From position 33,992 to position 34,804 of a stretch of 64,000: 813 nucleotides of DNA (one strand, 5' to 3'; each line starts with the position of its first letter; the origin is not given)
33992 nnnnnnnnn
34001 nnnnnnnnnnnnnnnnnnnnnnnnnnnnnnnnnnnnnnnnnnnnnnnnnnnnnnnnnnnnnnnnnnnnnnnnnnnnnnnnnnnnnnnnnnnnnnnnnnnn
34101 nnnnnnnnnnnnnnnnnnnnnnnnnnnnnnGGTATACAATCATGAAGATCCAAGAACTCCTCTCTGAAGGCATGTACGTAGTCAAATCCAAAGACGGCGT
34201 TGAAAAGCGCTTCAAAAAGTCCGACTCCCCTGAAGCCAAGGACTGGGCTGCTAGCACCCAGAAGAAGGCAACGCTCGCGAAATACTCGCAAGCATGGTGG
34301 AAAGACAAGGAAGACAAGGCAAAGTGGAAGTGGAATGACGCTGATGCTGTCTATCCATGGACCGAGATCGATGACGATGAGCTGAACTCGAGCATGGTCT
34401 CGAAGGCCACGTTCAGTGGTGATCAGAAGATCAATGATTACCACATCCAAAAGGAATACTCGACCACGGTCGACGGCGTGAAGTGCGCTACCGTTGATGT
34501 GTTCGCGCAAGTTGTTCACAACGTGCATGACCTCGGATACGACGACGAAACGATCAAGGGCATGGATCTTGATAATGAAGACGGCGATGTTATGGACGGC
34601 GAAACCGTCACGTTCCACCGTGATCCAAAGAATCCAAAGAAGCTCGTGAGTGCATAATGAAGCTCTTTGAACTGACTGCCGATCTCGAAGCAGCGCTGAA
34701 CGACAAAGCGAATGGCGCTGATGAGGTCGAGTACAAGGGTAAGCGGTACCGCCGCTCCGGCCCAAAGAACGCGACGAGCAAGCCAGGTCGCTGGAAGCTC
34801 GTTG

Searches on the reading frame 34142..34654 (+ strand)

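Call 42: search_protein_families(library=pfam, alignment_id=A3, max_evalue=0.0001)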
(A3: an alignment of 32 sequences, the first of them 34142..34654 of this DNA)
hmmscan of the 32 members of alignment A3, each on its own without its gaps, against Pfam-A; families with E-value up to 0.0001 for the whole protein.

A. member 1, window:34142-34654:+ (171 aa): 0 families

B. families by the number of members that match (of 32 scanned): 21 families
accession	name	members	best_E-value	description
PF08298.17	AAA_PrkA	1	4.4e-145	PrkA AAA domain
PF06798.17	PrkA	1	7.8e-58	PrkA serine protein kinase C-terminal domain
PF25045.1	vWA_Ro60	1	3.7e-47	Ro60 vWA domain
PF05731.17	TROVE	1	6.4e-27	TROVE domain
PF24146.1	K1-lyase_C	1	1.8e-15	K1 capsule-specific polysaccharide lyase, C-terminal domain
PF14279.12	HNH_5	1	4.5e-15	HNH endonuclease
PF01738.24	DLH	1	5.8e-15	Dienelactone hydrolase family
PF00984.24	UDPG_MGDP_dh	1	5e-14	UDP-glucose/GDP-mannose dehydrogenase family, central domain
PF01844.29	HNH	1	2e-12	HNH endonuclease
PF00293.34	NUDIX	1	3e-11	NUDIX domain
PF03721.20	UDPG_MGDP_dh_N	1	2.4e-10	UDP-glucose/GDP-mannose dehydrogenase family, NAD binding domain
PF00156.33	Pribosyltran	1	7.1e-08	Phosphoribosyl transferase domain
PF00326.27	Peptidase_S9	1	5.6e-07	Prolyl oligopeptidase family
PF00561.26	Abhydrolase_1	1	1.2e-06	alpha/beta hydrolase fold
PF00487.30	FA_desaturase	1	1.3e-06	Fatty acid desaturase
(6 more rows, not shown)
